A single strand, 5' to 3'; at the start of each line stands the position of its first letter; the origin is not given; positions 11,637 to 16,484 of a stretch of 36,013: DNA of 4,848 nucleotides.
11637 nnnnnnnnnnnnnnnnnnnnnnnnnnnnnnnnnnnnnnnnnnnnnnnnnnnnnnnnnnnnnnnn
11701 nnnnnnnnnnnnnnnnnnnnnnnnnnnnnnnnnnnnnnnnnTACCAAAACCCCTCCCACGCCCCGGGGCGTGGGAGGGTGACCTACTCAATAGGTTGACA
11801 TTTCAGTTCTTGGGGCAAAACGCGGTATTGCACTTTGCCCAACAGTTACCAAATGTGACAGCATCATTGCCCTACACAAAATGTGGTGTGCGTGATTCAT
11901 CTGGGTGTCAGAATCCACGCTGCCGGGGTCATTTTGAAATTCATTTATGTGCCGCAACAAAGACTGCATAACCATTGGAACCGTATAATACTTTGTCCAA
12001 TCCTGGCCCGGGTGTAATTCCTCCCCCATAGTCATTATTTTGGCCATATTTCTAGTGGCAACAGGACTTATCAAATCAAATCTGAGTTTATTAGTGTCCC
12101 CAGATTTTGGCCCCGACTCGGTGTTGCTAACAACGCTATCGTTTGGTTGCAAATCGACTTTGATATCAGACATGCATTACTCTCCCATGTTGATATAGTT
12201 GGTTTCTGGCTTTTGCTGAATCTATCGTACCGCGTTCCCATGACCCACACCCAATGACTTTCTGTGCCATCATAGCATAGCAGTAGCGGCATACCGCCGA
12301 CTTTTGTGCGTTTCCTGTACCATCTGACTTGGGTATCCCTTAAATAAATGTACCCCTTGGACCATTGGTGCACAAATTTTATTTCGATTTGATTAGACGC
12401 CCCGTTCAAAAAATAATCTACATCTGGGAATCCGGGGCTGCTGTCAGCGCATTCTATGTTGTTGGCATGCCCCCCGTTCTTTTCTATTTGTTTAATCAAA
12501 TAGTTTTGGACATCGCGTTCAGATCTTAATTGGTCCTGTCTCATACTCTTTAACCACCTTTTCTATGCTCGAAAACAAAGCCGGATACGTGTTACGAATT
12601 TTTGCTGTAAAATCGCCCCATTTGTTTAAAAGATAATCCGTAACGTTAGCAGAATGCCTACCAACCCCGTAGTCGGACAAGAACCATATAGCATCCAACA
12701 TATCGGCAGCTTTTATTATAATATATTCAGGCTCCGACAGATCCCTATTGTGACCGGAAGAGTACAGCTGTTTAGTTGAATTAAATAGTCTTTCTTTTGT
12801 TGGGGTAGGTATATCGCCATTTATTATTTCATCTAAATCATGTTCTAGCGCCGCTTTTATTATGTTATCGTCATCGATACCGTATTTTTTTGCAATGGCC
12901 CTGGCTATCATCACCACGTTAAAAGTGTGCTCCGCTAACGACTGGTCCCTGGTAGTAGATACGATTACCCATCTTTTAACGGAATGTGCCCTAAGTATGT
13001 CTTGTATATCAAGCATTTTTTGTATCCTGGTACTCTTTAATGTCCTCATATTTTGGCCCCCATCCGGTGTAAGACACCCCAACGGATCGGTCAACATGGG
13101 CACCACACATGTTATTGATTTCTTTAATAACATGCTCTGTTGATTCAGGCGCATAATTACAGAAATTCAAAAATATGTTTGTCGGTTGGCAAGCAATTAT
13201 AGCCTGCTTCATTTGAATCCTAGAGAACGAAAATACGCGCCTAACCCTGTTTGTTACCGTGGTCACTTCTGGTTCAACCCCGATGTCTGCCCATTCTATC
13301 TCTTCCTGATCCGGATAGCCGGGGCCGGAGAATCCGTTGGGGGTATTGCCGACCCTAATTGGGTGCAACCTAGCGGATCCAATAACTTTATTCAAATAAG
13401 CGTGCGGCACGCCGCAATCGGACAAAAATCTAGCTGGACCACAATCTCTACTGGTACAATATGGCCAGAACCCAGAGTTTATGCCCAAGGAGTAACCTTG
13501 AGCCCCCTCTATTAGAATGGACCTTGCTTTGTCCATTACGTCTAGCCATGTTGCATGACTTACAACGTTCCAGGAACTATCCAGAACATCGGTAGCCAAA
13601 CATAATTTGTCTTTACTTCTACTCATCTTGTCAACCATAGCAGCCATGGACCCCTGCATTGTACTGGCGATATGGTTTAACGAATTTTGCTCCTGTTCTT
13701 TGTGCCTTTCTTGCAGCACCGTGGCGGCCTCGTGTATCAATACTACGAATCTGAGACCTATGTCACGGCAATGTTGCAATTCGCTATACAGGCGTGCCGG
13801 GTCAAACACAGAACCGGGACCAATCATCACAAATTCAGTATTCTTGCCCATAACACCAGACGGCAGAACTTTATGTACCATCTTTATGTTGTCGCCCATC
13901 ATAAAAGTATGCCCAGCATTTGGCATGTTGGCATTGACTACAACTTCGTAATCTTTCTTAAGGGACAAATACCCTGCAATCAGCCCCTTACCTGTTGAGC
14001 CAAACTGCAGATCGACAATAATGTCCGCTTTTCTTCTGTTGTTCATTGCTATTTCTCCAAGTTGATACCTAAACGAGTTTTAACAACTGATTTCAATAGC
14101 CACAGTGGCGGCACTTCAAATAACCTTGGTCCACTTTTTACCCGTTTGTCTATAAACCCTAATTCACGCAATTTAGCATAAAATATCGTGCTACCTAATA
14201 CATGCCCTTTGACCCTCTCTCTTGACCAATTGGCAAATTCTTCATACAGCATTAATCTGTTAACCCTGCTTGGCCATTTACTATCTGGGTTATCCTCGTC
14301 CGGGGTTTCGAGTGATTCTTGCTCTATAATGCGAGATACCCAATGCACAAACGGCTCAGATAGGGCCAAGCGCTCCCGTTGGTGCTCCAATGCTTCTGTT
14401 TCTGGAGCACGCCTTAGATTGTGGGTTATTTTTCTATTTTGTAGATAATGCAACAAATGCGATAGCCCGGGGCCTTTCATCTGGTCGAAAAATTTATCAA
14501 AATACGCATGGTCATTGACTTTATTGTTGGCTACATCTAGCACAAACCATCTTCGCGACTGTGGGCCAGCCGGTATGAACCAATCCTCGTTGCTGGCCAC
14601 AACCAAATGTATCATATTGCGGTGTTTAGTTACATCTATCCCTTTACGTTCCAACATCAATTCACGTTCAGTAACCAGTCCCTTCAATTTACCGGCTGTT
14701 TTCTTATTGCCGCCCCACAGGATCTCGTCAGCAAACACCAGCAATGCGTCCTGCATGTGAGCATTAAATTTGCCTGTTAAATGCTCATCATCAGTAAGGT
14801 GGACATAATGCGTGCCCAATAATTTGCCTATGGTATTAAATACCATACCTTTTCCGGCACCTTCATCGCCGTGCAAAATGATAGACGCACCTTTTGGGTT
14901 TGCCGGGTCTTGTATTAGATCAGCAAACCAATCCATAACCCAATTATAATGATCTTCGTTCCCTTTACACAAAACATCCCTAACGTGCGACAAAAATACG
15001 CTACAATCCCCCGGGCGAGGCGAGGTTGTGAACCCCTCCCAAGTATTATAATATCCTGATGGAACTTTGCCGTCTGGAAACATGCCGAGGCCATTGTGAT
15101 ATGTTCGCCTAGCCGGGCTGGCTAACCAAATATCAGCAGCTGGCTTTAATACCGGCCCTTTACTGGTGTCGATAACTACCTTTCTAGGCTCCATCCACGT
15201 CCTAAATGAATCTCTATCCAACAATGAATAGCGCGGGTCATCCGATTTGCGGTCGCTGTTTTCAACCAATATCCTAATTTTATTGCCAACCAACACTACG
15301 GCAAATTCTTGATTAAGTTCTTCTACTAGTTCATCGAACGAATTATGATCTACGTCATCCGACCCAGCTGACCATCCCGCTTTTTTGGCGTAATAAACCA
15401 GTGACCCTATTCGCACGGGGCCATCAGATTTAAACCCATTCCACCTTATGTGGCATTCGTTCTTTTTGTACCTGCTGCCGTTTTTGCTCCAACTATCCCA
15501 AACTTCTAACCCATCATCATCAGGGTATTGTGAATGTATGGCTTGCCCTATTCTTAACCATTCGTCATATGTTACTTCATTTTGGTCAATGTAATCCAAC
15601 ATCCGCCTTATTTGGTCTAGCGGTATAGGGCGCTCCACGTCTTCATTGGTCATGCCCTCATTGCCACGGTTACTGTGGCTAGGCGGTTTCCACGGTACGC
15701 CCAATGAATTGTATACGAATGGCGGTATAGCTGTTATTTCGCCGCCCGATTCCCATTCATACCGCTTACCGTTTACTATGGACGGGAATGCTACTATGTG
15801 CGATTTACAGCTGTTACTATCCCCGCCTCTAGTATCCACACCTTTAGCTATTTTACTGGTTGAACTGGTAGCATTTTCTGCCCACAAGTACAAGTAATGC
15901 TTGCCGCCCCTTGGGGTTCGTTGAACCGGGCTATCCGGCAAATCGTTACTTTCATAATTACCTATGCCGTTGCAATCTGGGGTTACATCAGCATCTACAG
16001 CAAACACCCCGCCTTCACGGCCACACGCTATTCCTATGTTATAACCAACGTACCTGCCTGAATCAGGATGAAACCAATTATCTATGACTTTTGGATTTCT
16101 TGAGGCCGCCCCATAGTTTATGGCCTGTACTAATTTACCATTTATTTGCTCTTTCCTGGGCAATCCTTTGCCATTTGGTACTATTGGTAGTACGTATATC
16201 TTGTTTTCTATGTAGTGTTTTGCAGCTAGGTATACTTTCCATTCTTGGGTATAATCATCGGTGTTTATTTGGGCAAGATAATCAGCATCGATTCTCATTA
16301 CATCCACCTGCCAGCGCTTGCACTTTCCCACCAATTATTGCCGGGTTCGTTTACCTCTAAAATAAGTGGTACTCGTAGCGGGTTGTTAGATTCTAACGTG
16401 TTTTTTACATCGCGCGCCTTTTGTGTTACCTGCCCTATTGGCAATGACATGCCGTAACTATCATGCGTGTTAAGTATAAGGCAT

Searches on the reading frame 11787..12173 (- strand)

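Call 15: search_protein_families(library=phrogs, proteins=[window:11787-12173:-], max_evalue=0.001)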
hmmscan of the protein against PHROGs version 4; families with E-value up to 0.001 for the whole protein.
window:11787-12173:- (128 aa): 5 families
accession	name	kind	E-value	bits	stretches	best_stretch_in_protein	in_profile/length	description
phrog_801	-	DNA, RNA and nucleotide metabolism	3.2e-15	57.7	1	15-111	93-189/476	dATP / dGTP pyrophosphohydrolase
phrog_37590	-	unknown function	1.5e-09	38.4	1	14-108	37-142/341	-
phrog_11257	-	unknown function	2.7e-05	25.3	1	24-108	15-98/200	-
phrog_19680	-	unknown function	0.00011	23.4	1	15-108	84-179/188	-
phrog_16254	-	unknown function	0.00034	21.1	1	2-123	2-119/377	-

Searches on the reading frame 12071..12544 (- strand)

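Call 15: search_protein_families(library=phrogs, proteins=[window:12071-12544:-], max_evalue=0.001)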
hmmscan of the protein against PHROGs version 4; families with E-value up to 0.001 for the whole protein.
window:12071-12544:- (157 aa): 1 family
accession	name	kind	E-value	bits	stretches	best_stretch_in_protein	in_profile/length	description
phrog_2165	-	DNA, RNA and nucleotide metabolism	4.9e-10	40.4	1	9-98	4-96/141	DNA helicase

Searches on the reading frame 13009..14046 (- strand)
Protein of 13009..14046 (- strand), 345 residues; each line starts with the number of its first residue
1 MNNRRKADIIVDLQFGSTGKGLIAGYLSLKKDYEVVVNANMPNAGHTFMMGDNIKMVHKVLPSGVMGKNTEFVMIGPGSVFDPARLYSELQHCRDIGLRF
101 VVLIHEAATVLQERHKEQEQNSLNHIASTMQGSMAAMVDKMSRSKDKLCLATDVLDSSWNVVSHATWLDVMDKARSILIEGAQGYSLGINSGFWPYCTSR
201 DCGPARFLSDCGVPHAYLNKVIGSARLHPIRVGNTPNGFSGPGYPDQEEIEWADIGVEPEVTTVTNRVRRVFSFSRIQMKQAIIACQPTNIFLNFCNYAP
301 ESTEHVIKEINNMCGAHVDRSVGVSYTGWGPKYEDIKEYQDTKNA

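Call 15: search_protein_families(library=phrogs, proteins=[window:13009-14046:-], max_evalue=0.001)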
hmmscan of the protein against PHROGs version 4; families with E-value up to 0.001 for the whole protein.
window:13009-14046:- (345 aa): 1 family
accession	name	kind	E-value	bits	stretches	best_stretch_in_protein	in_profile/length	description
phrog_1211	-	DNA, RNA and nucleotide metabolism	3.7e-85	287.3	2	161-342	202-374/414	2-aminooxy adenylosuccinate synthetase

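Call 51: search_dna_similar(query=window:13009-14043:-, collection=phages, mode=protein, max_evalue=1e-10, max_rows=25)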
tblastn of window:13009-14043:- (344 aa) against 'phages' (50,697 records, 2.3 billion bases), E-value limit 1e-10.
Records with a match: 201; places in all: 201; records where one place covers at least 80% of the query: 79.
Best place of each record, by identity: <60% 201.
By first word of the organism name: Arthrobacter 105; Vibrio 38; Microbacterium 18; Acinetobacter 10; Gordonia 6; Streptomyces 5; Alteromonas 2; Burkholderia 2; Klebsiella 2; Ochrobactrum 2; and 10 more.
By host as written in the record: Arthrobacter sp. ATCC 21022 95; - 23; Microbacterium foliorum NRRL B-24224 11; Vibrio cholerae 2095 9; Vibrio cholerae 7; Arthrobacter sp. (ATCC 21022) 7; Gordonia terrae 3612 6; Microbacterium foliorum NRRL B-24224 SEA 5; and 25 more.
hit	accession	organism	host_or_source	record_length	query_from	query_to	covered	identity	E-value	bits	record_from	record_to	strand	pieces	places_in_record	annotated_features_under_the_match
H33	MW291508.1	Stenotrophomonas phage BUCT555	Stenotrophomonas maltophilia 1207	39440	1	337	98%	51.3%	6e-102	334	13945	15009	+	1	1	adenylosuccinate synthetase | integrase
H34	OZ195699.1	Vibrio phage K300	Seawater and oysters mix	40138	7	339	97%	49.6%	8e-90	299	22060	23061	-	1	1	2-aminooxy adenylosuccinate synthetase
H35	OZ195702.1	Vibrio phage K292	Seawater and oysters mix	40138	7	339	97%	49.6%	8e-90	299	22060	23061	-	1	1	2-aminooxy adenylosuccinate synthetase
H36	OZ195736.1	Vibrio phage K227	Seawater and oysters mix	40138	7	339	97%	49.6%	8e-90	299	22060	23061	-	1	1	2-aminooxy adenylosuccinate synthetase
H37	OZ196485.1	Vibrio phage K228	Seawater and oysters mix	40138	7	339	97%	49.6%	8e-90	299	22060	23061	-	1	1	2-aminooxy adenylosuccinate synthetase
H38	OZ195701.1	Vibrio phage K294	Seawater and oysters mix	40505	7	339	97%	49.6%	8e-90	299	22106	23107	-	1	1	2-aminooxy adenylosuccinate synthetase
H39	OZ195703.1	Vibrio phage K298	Seawater and oysters mix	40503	7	339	97%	49.6%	8e-90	299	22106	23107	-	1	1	2-aminooxy adenylosuccinate synthetase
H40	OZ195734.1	Vibrio phage K247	Seawater and oysters mix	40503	7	339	97%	49.6%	8e-90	299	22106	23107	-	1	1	2-aminooxy adenylosuccinate synthetase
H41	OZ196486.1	Vibrio phage K224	Seawater and oysters mix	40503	7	339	97%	49.6%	8e-90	299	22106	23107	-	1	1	2-aminooxy adenylosuccinate synthetase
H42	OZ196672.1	Vibrio phage K289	Seawater and oysters mix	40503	7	339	97%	49.6%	8e-90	299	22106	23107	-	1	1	2-aminooxy adenylosuccinate synthetase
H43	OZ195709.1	Vibrio phage K299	Seawater and oysters mix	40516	7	339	97%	49.6%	8e-90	299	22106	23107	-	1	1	2-aminooxy adenylosuccinate synthetase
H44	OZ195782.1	Vibrio phage K297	Seawater and oysters mix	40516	7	339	97%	49.6%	8e-90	299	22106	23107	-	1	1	2-aminooxy adenylosuccinate synthetase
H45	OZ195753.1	Vibrio phage K225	Seawater and oysters mix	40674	7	339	97%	49.6%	8e-90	299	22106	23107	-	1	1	2-aminooxy adenylosuccinate synthetase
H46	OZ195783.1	Vibrio phage K296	Seawater and oysters mix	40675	7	339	97%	49.6%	8e-90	299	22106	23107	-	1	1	2-aminooxy adenylosuccinate synthetase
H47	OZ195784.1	Vibrio phage K293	Seawater and oysters mix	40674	7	339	97%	49.6%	8e-90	299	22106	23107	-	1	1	2-aminooxy adenylosuccinate synthetase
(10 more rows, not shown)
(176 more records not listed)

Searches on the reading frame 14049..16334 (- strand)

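Call 14: search_protein_families(library=phrogs, proteins=[window:14049-16334:-], max_evalue=0.001)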
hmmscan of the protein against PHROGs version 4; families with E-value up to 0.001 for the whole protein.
window:14049-16334:- (761 aa): 13 families
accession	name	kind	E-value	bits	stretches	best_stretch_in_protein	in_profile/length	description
phrog_1156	-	DNA, RNA and nucleotide metabolism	2e-90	305.5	2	441-733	519-811/855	DNA primase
phrog_1829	-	DNA, RNA and nucleotide metabolism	7.7e-36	124.5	1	430-744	453-755/772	DNA primase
phrog_2597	-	DNA, RNA and nucleotide metabolism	6.2e-16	59.1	1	242-338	7-105/747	DNA primase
phrog_24712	-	unknown function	3.4e-12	46.1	1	457-643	448-633/801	-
phrog_3022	-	DNA, RNA and nucleotide metabolism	1.3e-11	44.7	1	97-331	73-328/788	DNA primase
phrog_29234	-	unknown function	5.1e-10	39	1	239-322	240-322/887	-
phrog_4762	-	unknown function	2.9e-09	36.5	1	453-631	476-654/822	-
phrog_2249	-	DNA, RNA and nucleotide metabolism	5.3e-09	36.3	1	391-709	423-743/802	DNA primase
phrog_5852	-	DNA, RNA and nucleotide metabolism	1.3e-08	35.5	1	75-196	117-229/242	DNA polymerase/primase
phrog_15962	-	DNA, RNA and nucleotide metabolism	3.4e-07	29.9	1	255-326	260-336/835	DNA primase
phrog_7601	-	unknown function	6e-05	23.6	1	484-734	22-262/289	-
phrog_695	-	DNA, RNA and nucleotide metabolism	8.9e-05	22.4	0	38-196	12-157/704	DNA polymerase/primase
phrog_864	-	DNA, RNA and nucleotide metabolism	0.00021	20.8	1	483-583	366-466/1064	DNA primase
